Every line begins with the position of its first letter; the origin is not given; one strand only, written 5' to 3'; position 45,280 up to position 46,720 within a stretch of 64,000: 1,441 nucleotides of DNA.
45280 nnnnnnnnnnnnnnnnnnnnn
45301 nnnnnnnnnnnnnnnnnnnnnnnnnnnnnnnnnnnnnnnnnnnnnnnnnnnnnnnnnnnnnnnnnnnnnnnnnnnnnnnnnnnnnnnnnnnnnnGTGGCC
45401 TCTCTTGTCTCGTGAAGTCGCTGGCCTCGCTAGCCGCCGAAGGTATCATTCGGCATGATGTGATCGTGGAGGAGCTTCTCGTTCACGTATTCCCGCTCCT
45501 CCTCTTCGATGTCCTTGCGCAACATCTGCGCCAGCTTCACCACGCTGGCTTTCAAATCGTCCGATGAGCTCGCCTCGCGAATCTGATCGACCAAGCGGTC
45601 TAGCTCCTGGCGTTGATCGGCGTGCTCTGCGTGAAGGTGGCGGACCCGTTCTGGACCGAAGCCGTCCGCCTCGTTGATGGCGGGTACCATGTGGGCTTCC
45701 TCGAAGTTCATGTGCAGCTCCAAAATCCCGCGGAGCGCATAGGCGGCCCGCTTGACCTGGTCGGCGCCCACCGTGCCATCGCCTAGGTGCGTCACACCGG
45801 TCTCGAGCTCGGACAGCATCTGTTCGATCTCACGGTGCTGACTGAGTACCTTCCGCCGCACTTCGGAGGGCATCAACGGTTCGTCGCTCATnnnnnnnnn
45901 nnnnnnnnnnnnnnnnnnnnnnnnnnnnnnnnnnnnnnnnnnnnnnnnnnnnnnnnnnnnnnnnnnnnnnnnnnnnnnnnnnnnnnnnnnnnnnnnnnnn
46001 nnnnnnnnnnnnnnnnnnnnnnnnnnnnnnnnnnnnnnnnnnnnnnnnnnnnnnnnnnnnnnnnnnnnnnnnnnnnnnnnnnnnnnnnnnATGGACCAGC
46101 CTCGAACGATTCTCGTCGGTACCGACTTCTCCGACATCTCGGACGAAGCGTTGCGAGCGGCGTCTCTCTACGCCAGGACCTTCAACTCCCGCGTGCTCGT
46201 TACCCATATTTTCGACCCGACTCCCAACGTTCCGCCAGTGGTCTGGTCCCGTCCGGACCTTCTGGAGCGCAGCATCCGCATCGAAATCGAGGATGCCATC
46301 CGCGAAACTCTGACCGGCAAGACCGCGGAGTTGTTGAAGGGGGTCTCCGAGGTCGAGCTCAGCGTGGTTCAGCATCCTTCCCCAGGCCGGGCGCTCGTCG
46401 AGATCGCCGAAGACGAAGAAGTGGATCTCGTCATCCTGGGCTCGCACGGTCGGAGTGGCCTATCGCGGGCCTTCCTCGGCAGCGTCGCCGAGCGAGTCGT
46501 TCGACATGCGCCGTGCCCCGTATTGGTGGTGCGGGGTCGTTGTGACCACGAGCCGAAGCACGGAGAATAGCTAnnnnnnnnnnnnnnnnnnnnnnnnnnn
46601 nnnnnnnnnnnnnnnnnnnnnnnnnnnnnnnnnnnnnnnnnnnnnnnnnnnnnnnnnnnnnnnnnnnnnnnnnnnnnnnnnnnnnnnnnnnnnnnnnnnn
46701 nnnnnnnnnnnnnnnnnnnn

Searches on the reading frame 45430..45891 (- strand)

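Call 10: search_protein_families(library=pfam, proteins=[window:45430-45891:-])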
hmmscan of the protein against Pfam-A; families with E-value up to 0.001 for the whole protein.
window:45430-45891:- (153 aa): 1 family
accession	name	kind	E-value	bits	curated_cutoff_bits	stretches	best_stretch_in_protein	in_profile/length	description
PF01814.28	Hemerythrin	-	2e-14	54.6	25.3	1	15-136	6-124/127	Hemerythrin HHE cation binding domain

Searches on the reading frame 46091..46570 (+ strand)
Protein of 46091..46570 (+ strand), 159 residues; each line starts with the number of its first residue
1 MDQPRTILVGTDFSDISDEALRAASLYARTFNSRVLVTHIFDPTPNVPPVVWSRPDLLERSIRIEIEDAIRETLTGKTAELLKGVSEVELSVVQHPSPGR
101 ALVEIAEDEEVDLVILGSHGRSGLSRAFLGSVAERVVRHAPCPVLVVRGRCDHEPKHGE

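Call 10: search_protein_families(library=pfam, proteins=[window:46091-46570:+])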
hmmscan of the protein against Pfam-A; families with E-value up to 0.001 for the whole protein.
window:46091-46570:+ (159 aa): 1 family
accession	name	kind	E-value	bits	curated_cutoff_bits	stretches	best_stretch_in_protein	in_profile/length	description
PF00582.32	Usp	-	2.9e-33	115.8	24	1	5-148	3-141/141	Universal stress protein family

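Call 32: find_related_loci(query=window:46091-46570:+, collection=metagenome_contigs, flank=3000)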
Query window:46091-46570:+ (159 aa) in metagenome_contigs; peptide patterns used: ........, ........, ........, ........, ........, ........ (x = any residue, [..] = any of these).
600 stretches matched a pattern (row limit reached: there are more); 37 encode a relative of the query (tblastn E <= 1e-3); 37 distinct loci.
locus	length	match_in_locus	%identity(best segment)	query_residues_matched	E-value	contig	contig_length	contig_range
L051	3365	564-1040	100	1-159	8e-105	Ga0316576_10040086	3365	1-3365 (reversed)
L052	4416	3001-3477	94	1-159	7e-99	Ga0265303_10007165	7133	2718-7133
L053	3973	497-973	93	1-159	5e-99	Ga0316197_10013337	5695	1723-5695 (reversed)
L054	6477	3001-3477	92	1-159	1e-98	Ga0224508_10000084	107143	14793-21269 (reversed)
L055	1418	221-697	95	1-159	1e-105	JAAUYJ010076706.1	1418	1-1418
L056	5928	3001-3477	92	1-159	2e-98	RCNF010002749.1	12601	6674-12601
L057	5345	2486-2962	94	1-159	3e-97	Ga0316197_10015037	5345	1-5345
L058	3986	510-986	92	1-159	3e-97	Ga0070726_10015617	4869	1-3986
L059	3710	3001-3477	94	1-159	2e-97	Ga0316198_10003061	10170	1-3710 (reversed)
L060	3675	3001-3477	91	1-159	5e-97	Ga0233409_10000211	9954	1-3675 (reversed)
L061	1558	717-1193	91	1-159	9e-103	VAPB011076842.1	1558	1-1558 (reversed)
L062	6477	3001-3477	91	1-159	3e-96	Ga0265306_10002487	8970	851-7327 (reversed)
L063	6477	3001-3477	91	1-159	4e-96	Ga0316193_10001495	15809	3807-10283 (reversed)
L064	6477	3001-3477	92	1-159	2e-96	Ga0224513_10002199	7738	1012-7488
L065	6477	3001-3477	91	1-159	4e-96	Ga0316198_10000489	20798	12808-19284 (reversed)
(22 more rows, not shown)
